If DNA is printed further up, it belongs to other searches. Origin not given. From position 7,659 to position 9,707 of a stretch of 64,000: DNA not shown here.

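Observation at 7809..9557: NhaD/ArsB-superfamily permease encoded between nuoM and nuoN, with His-rich N-terminus and a coiled-coil insert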

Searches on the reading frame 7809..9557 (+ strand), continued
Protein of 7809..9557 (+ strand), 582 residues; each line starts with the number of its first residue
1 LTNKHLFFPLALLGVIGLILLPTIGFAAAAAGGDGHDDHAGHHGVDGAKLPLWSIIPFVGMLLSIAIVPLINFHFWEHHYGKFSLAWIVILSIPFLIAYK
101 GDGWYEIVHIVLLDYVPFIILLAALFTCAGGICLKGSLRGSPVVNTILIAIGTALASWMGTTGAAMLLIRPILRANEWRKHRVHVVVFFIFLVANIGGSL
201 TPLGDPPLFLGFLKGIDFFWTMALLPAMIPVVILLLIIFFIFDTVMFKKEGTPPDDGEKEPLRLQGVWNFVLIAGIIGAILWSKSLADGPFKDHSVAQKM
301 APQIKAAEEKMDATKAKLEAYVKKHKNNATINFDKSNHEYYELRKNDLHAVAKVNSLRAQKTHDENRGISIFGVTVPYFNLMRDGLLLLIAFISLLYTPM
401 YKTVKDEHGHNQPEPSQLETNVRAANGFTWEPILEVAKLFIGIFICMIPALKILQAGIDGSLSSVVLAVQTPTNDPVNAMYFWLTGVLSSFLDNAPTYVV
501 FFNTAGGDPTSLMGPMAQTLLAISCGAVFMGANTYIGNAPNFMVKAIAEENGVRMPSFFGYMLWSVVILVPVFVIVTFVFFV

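Call 35: search_protein_families(library=pfam, proteins=[L001:243-1013:+, L001:1602-2264:+, L001:2284-3510:+, L001:3526-4617:+, L001:4896-5750:+, L001:5821-7605:+, L001:7619-7912:+, L001:7905-8315:+, L002:3918-5681:+, L002:1327-2724:+], max_evalue=0.001)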
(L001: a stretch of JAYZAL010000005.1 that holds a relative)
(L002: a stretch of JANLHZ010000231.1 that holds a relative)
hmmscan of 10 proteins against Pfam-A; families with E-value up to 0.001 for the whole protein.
L001:243-1013:+ (256 aa): 1 family
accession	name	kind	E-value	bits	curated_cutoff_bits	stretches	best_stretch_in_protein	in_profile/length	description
PF04205.19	FMN_bind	-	1.3e-17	64.7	22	1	144-238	1-76/77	FMN-binding domain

L001:1602-2264:+ (220 aa): 1 family
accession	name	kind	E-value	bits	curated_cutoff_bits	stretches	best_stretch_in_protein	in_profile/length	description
PF02508.19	Rnf-Nqr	-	6.9e-56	189.4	23.8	1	20-218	1-173/174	Rnf-Nqr subunit, membrane protein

L001:2284-3510:+ (408 aa): 3 families
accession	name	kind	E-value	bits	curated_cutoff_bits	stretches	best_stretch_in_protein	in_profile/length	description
PF00175.26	NAD_binding_1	-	2.4e-17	64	22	1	278-388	1-108/109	Oxidoreductase NAD-binding domain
PF00111.32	Fer2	-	4.6e-11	42.9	21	1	38-113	2-76/77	2Fe-2S iron-sulfur cluster binding domain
PF00970.30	FAD_binding_6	-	3.5e-10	40.6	21.1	1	200-267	40-97/99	Oxidoreductase FAD-binding domain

L001:3526-4617:+ (363 aa): 1 family
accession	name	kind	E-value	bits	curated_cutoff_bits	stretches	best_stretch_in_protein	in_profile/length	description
PF02424.20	ApbE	-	1.3e-95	320.4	25.6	1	43-325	1-266/266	ApbE family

L001:4896-5750:+ (284 aa): 2 families
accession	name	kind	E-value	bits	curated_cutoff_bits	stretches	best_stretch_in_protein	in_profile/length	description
PF05721.19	PhyH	-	6.2e-15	56.5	22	1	12-213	1-204/213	Phytanoyl-CoA dioxygenase (PhyH)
PF13640.12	2OG-FeII_Oxy_3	-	0.00022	22.5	27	1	125-224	12-93/98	2OG-Fe(II) oxygenase superfamily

L001:5821-7605:+ (594 aa): 2 families
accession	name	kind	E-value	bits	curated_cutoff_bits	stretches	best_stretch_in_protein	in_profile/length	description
PF16980.11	CitMHS_2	-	2.8e-182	606.8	25.7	2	64-304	2-248/448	Putative citrate transport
PF03600.22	CitMHS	-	1.3e-14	54.5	31.9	2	156-514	74-310/336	Citrate transporter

L001:7619-7912:+ (97 aa): 1 family
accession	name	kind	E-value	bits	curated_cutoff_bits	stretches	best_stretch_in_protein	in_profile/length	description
PF09527.15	ATPase_gene1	-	7.3e-10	39.2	26.6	1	27-78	2-53/54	Putative F0F1-ATPase subunit Ca2+/Mg2+ transporter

L001:7905-8315:+ (136 aa): 1 family
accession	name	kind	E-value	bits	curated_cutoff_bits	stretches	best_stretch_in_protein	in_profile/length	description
PF03899.21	ATP-synt_I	-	2.2e-05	25.2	25.1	1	32-112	16-98/99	ATP synthase I chain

L002:3918-5681:+ (587 aa): 2 families
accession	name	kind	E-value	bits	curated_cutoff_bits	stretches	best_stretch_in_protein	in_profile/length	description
PF01943.22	Polysacc_synt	-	5.2e-13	49.5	28.2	2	324-391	204-272/274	Polysaccharide biosynthesis protein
PF01554.23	MatE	-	1.3e-05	25.4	24.9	1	333-491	1-160/161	MatE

L002:1327-2724:+ (465 aa): 3 families
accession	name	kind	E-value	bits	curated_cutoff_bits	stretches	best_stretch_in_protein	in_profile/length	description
PF00561.26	Abhydrolase_1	-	5.6e-06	26.6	25.8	0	113-209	1-87/245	alpha/beta hydrolase fold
PF00326.27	Peptidase_S9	-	3e-05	24.1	22.6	1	176-269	49-161/213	Prolyl oligopeptidase family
PF12146.15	Hydrolase_4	-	0.00011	22.1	27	0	249-278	188-217/239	Serine aminopeptidase, S33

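Call 39: find_homologous_proteins(query=L048:5986-7422:+, max_evalue=0.00001)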
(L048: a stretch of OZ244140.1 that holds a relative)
Query L048:5986-7422:+ (479 aa): 8000 proteins with E <= 0.00001 among 8000 candidates; the best 120 are listed.
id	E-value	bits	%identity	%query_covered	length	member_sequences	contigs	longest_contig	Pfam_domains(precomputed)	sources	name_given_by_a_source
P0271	4.5e-298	1007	95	100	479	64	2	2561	PF16980.12,PF03600.23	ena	-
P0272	1.9e-297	1005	94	100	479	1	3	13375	PF16980.12,PF03600.23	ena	-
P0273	9.0e-285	963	89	100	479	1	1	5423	PF16980.12,PF03600.23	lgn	-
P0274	3.3e-284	961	89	100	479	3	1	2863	PF16980.12,PF03600.23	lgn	-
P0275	3.3e-281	951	90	98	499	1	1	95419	PF16980.12,PF03600.23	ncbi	-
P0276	1.1e-280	950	88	100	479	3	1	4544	PF16980.12,PF03600.23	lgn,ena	-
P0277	4.2e-279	945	88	100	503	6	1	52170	PF16980.12,PF03600.23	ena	-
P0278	3.6e-278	942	87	100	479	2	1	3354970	PF16980.12,PF03600.23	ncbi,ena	-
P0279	1.2e-272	923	86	100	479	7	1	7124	PF16980.12,PF03600.23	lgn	-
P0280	6.9e-272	921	89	93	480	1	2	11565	PF16980.12,PF03600.23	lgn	-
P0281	6.7e-265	898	85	99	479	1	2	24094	PF16980.12,PF03600.23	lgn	-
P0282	1.5e-258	877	82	100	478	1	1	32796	PF16980.12,PF03600.23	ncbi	-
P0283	6.3e-257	871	82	100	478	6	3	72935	PF16980.12,PF03600.23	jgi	-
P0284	2.3e-256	870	82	100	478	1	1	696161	PF16980.12,PF03600.23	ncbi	-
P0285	4.8e-256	869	81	100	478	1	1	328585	PF16980.12,PF03600.23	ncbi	-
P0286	6.8e-256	868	81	100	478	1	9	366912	PF16980.12,PF03600.23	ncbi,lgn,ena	-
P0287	9.3e-256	868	81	100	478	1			PF16980.12,PF03600.23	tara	tara:strand:+ start:27416 stop:28852 length:1437 start_codon:yes stop_codon:yes gene_type:complete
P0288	6.6e-255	865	81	100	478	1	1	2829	PF16980.12,PF03600.23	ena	-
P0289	8.8e-254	861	80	100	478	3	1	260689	PF16980.12,PF03600.23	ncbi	-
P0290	8.0e-253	858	80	100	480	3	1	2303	PF16980.12,PF03600.23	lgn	-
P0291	1.8e-252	857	84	97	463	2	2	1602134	PF16980.12,PF03600.23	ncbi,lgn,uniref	ncbi:sodium:proton antiporter [Gracilimonas sp.]|uniref:sodium:proton antiporter n=1 Tax=Gracilimona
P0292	1.6e-251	854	80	100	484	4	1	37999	PF16980.12,PF03600.23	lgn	-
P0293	1.6e-251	854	80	99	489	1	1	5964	PF16980.12,PF03600.23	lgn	-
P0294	1.9e-250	850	79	100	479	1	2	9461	PF16980.12,PF03600.23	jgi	jgi:Na+/H+ antiporter NhaD/arsenite permease-like protein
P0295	2.8e-250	850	79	100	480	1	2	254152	PF16980.12,PF03600.23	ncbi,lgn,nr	ncbi:MAG: sodium:proton antiporter [Balneola sp.]|nr:MAG: sodium:proton antiporter [Balneola sp.]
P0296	2.8e-250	849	79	100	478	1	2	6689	PF16980.12,PF03600.23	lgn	-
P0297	4.8e-249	845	78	100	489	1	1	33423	PF16980.12,PF03600.23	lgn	-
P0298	5.2e-249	845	79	100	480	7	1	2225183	PF16980.12,PF03600.23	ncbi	-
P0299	1.1e-248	844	80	98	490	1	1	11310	PF16980.12,PF03600.23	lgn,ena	-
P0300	2.0e-248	843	78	99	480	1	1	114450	PF16980.12,PF03600.23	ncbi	-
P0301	4.5e-248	842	79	100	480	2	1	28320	PF16980.12,PF03600.23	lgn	-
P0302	8.0e-248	841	79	100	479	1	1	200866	PF16980.12,PF03600.23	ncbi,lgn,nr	ncbi:MAG: sodium:proton antiporter [Balneolaceae bacterium]|nr:sodium:proton antiporter [Balneolacea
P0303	1.6e-247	840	81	94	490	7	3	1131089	PF16980.12,PF03600.23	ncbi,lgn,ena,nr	ncbi:MAG: sodium:proton antiporter [Balneolaceae bacterium]|nr:sodium:proton antiporter [Balneolacea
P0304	5.4e-247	839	79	100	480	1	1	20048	PF16980.12,PF03600.23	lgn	-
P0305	1.6e-246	837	81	94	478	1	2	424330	PF16980.12,PF03600.23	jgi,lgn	-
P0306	1.6e-246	837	78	100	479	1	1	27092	PF16980.12,PF03600.23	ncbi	ncbi:MAG: sodium:proton antiporter [Bacteroidota bacterium]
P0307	2.1e-246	837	81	94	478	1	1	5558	PF16980.12,PF03600.23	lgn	-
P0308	3.5e-246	836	78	100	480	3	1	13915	PF16980.12,PF03600.23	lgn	-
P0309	5.4e-246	835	80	97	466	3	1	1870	PF16980.12,PF03600.23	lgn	-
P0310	5.4e-246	835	81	94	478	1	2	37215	PF16980.12,PF03600.23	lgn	-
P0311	7.8e-246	835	79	100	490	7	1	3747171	PF16980.12,PF03600.23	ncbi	-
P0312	1.6e-245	834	80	96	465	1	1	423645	PF16980.12,PF03600.23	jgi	-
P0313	1.9e-245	834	79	99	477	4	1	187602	PF16980.12,PF03600.23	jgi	-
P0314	5.9e-245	832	80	94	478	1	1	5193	PF16980.12,PF03600.23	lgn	-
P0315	6.9e-245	832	79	99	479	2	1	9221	PF16980.12,PF03600.23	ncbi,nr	ncbi:MAG: sodium:proton antiporter [Balneolales bacterium]|nr:sodium:proton antiporter [Balneolales 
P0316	8.4e-245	831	78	98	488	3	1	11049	PF16980.12,PF03600.23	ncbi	-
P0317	9.6e-245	831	80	95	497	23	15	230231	PF16980.12,PF03600.23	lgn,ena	-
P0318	1.1e-244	831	77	100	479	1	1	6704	PF16980.12,PF03600.23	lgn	-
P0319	1.2e-244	831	81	94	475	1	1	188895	PF16980.12,PF03600.23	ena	-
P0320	1.3e-244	831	80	95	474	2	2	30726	PF16980.12,PF03600.23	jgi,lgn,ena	-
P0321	1.8e-242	824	80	92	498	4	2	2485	PF16980.12,PF03600.23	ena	-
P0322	4.9e-242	822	79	97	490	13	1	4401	PF16980.12,PF03600.23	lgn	-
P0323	9.5e-242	821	80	96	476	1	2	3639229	PF16980.12,PF03600.23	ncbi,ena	-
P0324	1.4e-241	821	79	94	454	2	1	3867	PF16980.12,PF03600.23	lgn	-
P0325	1.9e-241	820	81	94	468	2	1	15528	PF16980.12,PF03600.23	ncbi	-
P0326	2.2e-241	820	80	94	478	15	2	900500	PF16980.12,PF03600.23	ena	-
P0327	2.8e-241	820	79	97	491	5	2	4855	PF16980.12,PF03600.23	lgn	-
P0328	2.9e-241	820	76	100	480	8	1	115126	PF16980.12,PF03600.23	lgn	-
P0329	2.9e-241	820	80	90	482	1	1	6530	PF16980.12,PF03600.23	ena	-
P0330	6.7e-240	815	77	100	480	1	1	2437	PF16980.12,PF03600.23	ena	-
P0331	4.4e-239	813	81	94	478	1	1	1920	PF16980.12,PF03600.23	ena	-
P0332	4.3e-238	809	77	98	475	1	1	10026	PF16980.12,PF03600.23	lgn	-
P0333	4.3e-238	809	79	96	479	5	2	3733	PF16980.12,PF03600.23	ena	-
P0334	4.6e-238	809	79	94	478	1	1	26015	PF16980.12,PF03600.23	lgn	-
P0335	6.0e-238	809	79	97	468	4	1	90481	PF16980.12,PF03600.23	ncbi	-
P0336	1.9e-236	804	79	92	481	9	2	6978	PF16980.12,PF03600.23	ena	-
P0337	1.4e-235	801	76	97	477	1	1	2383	PF16980.12,PF03600.23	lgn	-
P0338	1.6e-235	801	77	96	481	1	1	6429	PF16980.12,PF03600.23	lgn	-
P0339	3.7e-235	800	79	95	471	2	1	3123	PF16980.12,PF03600.23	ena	-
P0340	4.1e-235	799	75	99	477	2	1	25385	PF16980.12,PF03600.23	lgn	-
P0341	3.5e-234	796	78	93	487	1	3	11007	PF16980.12,PF03600.23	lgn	-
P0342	1.6e-233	794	78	97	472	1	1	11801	PF16980.12,PF03600.23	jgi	jgi:Na+/H+ antiporter NhaD/arsenite permease-like protein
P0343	4.3e-233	793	74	100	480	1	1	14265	PF16980.12,PF03600.23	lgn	-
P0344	5.4e-233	793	78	92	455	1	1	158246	PF16980.12,PF03600.23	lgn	-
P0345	5.8e-233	792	75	97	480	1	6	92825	PF16980.12,PF03600.23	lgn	-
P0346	7.2e-233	792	74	100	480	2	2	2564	PF16980.12,PF03600.23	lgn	-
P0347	8.3e-233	792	78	94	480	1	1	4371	PF16980.12,PF03600.23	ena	-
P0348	4.1e-232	790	77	97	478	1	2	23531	PF16980.12,PF03600.23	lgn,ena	-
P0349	6.8e-232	789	75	100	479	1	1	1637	PF16980.12,PF03600.23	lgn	-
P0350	7.3e-232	789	76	96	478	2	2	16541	PF16980.12,PF03600.23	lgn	-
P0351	8.9e-232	788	74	100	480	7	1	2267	PF16980.12,PF03600.23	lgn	-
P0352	7.2e-231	785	76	100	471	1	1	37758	PF16980.12,PF03600.23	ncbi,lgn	-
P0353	9.2e-231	785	76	96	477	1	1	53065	PF16980.12,PF03600.23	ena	-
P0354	1.2e-230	785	74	99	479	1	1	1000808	PF16980.12,PF03600.23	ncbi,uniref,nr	ncbi:sodium:proton antiporter [Balneolaceae bacterium YR4-1]|uniref:Sodium:proton antiporter n=1 Tax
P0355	2.6e-230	784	77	94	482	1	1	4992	PF16980.12,PF03600.23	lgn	-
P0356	4.1e-230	783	74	100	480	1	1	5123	PF16980.12,PF03600.23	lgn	-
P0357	5.3e-230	783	74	100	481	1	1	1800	PF16980.12,PF03600.23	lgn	-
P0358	6.6e-230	782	73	100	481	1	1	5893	PF16980.12,PF03600.23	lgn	-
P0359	2.4e-229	780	76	95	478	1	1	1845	PF16980.12,PF03600.23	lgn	-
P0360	4.8e-229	779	75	96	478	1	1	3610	PF16980.12,PF03600.23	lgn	-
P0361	2.1e-228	777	74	100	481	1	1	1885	PF16980.12,PF03600.23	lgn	-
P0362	3.7e-228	777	73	100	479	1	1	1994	PF16980.12,PF03600.23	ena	-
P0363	4.0e-228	776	76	96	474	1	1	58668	PF16980.12,PF03600.23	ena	-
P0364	6.3e-228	776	76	95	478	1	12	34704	PF16980.12,PF03600.23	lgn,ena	-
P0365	2.0e-227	774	74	100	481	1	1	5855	PF16980.12,PF03600.23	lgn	-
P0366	1.1e-226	772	75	96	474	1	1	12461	PF16980.12,PF03600.23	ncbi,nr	ncbi:MAG: sodium:proton antiporter [Balneolaceae bacterium]|nr:sodium:proton antiporter [Balneolacea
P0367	1.5e-226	771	74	97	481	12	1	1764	PF16980.12,PF03600.23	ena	-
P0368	1.7e-226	771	75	98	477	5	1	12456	PF16980.12,PF03600.23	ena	-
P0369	4.8e-226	770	76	92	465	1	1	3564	PF16980.12,PF03600.23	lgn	-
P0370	8.0e-226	769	77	93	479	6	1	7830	PF16980.12,PF03600.23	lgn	-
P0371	7.8e-225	766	73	100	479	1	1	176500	PF16980.12,PF03600.23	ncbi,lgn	-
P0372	1.1e-224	765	72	100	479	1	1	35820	PF16980.12,PF03600.23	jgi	jgi:Na+/H+ antiporter NhaD/arsenite permease-like protein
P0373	4.4e-224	763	73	100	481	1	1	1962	PF16980.12,PF03600.23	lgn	-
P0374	5.8e-224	763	72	100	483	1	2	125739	PF16980.12,PF03600.23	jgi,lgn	-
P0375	1.4e-223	761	73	100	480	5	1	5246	PF16980.12,PF03600.23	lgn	-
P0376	2.7e-223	761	72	100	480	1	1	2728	PF16980.12,PF03600.23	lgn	-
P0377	1.1e-222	758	72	100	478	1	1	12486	PF16980.12,PF03600.23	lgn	-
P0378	4.5e-222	757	71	100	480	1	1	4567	PF16980.12,PF03600.23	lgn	-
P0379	6.3e-222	756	75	95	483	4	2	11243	PF16980.12,PF03600.23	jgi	jgi:Na+/H+ antiporter NhaD/arsenite permease-like protein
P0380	1.0e-221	755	73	97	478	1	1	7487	PF16980.12,PF03600.23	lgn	-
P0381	2.5e-221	754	72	100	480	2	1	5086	PF16980.12,PF03600.23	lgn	-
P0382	1.5e-220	751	72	99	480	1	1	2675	PF16980.12,PF03600.23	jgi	-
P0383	1.6e-220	751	73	100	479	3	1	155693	PF16980.12,PF03600.23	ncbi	ncbi:MAG: sodium:proton antiporter [Bacteroidota bacterium]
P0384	1.7e-220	751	74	97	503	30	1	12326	PF16980.12,PF03600.23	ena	-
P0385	7.8e-220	749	71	98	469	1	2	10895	PF16980.12,PF03600.23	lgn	-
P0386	1.9e-219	748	72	100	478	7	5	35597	PF16980.12,PF03600.23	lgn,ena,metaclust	metaclust:\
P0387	2.8e-219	747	77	91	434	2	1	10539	PF16980.12,PF03600.23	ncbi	-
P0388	1.6e-218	745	71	99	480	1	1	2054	PF16980.12,PF03600.23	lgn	-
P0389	7.1e-218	743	72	96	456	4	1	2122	PF16980.12,PF03600.23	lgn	-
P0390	8.6e-218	742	73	97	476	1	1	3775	PF16980.12,PF03600.23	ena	-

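Call 45: predict_structure(alignment_id=A2)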
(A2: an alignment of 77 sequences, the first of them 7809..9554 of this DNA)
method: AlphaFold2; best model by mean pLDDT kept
length: 582 residues; sequences in the alignment: 77
mean_pLDDT: 77.7   pTM: 0.75
mean pLDDT of the five models: 77.7, 77.4, 76.5, 75.7, 71.3
residues with pLDDT >= 90: 87; 70-90: 366; 50-70: 99; < 50: 30
segments of 3 or more residues with pLDDT < 50: 1-5, 20-42
pLDDT, mean of each block of 10 residues (from residue 1): 44 58 38 26 70 86 78 75 89 91 88 87 86 74 90 78 68 84 91 78 58 64 74 92 91 64 79 88 82 80 89 94 90 87 90 75 66 84 93 90 78 79 78 79 87 75 76 85 80 66 59 71 78 72 81 84 86 83 75
secondary structure, 60 per line:
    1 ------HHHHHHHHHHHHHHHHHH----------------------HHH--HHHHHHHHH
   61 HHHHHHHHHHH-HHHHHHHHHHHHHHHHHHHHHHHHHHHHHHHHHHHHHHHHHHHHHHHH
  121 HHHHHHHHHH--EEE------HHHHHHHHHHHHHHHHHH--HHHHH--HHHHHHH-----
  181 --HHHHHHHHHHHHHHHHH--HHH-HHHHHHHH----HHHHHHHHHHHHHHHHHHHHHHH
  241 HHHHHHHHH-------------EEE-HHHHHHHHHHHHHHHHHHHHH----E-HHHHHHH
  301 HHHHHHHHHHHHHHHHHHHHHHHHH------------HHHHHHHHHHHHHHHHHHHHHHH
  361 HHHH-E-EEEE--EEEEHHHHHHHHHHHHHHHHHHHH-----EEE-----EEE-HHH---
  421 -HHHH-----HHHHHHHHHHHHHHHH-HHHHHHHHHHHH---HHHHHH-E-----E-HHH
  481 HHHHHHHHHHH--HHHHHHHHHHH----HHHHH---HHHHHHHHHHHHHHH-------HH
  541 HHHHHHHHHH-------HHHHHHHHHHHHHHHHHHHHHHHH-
elements in order: H7-24 H52-71 H73-130 E133-135 H142-159 H162-166 H169-175 H183-199 H206-213 H218-249 E263-265 H267-287 H294-325 H338-364 E368-371 E374-377 H378-397 E403-405 E411-413 H422-425 H431-446 H448-459 H463-468 H478-491 H494-504 H509-513 H517-531 H539-550 H558-581
